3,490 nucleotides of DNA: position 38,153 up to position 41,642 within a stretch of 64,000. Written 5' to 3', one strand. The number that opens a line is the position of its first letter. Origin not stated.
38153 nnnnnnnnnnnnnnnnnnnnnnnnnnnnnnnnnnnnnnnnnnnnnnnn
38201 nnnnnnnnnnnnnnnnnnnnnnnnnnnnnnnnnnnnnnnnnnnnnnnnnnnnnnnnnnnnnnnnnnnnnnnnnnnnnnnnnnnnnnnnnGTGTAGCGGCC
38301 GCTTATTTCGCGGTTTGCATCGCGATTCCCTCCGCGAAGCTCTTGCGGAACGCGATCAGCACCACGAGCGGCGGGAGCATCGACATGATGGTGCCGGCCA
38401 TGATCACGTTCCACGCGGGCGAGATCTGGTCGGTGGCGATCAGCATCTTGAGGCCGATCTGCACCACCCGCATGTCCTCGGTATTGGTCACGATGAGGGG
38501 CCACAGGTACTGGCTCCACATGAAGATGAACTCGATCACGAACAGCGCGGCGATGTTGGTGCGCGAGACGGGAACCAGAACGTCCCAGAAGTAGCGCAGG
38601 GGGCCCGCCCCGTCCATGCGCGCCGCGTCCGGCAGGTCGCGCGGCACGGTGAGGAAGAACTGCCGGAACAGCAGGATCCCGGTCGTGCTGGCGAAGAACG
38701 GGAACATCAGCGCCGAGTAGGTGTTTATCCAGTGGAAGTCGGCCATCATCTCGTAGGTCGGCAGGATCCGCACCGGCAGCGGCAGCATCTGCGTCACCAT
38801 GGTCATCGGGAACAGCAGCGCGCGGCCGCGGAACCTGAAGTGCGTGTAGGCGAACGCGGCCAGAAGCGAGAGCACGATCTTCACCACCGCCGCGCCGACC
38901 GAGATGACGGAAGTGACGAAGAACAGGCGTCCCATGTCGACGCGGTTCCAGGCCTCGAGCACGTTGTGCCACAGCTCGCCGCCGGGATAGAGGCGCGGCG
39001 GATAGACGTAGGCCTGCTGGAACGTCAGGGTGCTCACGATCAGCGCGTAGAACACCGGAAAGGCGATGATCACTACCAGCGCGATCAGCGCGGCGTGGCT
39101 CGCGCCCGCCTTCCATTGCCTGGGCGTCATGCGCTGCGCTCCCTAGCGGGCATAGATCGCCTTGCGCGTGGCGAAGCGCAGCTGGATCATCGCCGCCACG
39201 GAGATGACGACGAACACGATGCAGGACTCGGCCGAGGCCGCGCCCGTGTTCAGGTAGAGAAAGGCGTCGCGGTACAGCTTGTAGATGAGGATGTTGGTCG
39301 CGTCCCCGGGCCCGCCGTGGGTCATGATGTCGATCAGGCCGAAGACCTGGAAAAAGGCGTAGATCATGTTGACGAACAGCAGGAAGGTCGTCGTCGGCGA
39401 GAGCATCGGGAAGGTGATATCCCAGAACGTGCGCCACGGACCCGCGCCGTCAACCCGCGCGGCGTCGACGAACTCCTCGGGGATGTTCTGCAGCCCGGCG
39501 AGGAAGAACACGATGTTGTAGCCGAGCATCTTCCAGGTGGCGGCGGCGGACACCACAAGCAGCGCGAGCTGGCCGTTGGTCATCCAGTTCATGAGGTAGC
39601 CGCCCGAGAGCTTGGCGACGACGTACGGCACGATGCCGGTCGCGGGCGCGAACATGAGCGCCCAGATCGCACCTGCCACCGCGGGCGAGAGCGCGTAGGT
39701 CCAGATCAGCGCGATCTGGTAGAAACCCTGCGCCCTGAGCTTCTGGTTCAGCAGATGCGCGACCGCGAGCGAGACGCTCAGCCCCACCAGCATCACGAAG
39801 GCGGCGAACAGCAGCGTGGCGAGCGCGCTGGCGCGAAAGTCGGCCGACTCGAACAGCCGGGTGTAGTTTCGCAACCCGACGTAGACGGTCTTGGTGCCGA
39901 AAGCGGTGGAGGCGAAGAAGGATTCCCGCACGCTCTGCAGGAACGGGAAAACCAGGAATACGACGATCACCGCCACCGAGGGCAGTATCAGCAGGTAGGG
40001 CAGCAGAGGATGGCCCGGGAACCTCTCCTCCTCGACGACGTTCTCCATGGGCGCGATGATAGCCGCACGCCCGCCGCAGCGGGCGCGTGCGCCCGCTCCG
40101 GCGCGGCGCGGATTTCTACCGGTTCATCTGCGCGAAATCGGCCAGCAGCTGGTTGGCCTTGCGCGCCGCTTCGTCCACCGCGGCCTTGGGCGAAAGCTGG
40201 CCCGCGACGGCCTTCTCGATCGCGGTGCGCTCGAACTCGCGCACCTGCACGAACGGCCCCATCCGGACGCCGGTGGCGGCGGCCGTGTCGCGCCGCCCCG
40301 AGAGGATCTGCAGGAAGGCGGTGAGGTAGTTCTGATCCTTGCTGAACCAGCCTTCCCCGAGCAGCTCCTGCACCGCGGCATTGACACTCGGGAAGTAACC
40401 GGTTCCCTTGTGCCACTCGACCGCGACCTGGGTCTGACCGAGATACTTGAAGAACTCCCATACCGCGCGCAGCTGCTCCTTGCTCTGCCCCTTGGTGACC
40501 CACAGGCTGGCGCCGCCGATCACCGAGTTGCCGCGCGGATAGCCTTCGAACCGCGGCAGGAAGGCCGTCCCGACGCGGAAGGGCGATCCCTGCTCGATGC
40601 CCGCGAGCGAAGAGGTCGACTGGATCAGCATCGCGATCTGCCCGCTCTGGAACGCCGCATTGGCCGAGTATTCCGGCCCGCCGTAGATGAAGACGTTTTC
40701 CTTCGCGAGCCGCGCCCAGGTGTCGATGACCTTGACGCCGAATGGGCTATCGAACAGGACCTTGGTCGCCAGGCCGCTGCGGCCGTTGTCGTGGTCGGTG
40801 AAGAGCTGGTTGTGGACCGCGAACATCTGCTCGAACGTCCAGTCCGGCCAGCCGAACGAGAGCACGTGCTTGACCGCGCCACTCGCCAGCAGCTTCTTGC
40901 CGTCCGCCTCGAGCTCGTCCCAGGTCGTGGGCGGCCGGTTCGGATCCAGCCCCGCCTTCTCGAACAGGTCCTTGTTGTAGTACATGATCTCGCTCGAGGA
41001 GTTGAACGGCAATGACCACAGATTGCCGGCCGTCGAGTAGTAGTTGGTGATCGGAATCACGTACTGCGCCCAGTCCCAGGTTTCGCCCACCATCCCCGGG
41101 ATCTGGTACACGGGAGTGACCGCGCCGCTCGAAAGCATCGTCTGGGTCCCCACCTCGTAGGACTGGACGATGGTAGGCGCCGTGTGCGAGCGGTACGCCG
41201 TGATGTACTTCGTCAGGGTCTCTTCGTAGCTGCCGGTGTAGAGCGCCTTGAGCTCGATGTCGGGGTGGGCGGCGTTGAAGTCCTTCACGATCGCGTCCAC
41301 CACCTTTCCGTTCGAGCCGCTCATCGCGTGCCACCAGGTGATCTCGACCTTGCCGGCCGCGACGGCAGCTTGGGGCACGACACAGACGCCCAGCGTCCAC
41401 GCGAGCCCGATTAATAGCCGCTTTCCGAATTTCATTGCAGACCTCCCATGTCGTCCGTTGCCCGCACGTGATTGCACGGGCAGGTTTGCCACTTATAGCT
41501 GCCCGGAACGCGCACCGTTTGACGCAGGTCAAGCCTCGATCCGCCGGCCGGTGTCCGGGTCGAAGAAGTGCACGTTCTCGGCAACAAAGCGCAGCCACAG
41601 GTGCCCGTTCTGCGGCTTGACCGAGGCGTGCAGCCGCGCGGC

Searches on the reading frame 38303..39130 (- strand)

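Call 53: search_protein_families(library=ncbifam, proteins=[window:38303-39130:-], max_evalue=1e-10)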
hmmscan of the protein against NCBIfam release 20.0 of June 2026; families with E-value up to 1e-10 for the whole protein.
window:38303-39130:- (275 aa): 3 families
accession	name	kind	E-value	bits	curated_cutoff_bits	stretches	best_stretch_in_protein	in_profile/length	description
NF008210.0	PRK10973.1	equivalog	2e-73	247.5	297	1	4-269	5-276/281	sn-glycerol-3-phosphate ABC transporter permease UgpE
NF040932.1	ABC_arch_GlcU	equivalog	5.4e-26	91.8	340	1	12-270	6-265/272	glucose ABC transporter permease GlcU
NF008231.0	PRK10998.1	equivalog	6.8e-16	58.7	261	1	5-270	10-290/296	maltose ABC transporter permease MalG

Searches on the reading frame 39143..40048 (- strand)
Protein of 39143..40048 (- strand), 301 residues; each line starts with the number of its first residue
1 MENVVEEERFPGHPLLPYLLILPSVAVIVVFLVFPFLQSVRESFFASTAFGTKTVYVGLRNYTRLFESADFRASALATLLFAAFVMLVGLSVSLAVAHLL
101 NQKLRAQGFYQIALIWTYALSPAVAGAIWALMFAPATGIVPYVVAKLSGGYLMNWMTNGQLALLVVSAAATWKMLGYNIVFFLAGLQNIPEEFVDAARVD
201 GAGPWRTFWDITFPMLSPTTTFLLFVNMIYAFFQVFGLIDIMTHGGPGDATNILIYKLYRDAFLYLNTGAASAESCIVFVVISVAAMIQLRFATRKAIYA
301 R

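Call 53: search_protein_families(library=ncbifam, proteins=[window:39143-40048:-], max_evalue=1e-10)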
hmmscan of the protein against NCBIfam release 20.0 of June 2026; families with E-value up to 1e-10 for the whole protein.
window:39143-40048:- (301 aa): 3 families
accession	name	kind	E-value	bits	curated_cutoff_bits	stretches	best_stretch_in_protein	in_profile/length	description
NF007852.0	PRK10561.1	equivalog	4.3e-69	233.6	335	1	15-299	12-294/295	sn-glycerol-3-phosphate ABC transporter permease UgpA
NF040931.1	ABC_arch_GlcT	equivalog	1.5e-22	80.5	360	1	22-293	3-268/278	glucose ABC transporter permease GlcT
NF008232.0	PRK10999.1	equivalog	8.6e-21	74.2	392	1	54-295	262-517/520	maltose ABC transporter permease MalF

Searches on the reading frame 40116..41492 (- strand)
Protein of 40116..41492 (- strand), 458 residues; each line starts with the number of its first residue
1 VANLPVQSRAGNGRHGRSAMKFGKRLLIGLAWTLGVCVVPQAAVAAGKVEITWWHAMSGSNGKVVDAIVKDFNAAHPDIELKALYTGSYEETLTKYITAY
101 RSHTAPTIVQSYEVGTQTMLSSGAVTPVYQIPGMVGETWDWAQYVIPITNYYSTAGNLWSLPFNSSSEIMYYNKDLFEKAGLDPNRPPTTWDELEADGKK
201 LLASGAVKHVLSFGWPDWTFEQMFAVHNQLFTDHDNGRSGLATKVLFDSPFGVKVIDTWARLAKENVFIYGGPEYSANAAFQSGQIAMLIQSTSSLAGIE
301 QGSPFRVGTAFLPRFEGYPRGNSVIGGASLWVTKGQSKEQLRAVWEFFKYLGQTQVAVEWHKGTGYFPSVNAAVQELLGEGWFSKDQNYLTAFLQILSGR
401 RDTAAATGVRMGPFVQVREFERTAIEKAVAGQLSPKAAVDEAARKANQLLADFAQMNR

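Call 53: search_protein_families(library=ncbifam, proteins=[window:40116-41492:-], max_evalue=1e-10)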
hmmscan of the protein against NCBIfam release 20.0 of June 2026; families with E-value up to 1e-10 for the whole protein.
window:40116-41492:- (458 aa): 1 family
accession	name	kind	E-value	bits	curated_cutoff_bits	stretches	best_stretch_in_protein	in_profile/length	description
NF008211.0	PRK10974.1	equivalog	2.2e-97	326.4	411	1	41-457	21-438/439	sn-glycerol-3-phosphate ABC transporter substrate-binding protein UgpB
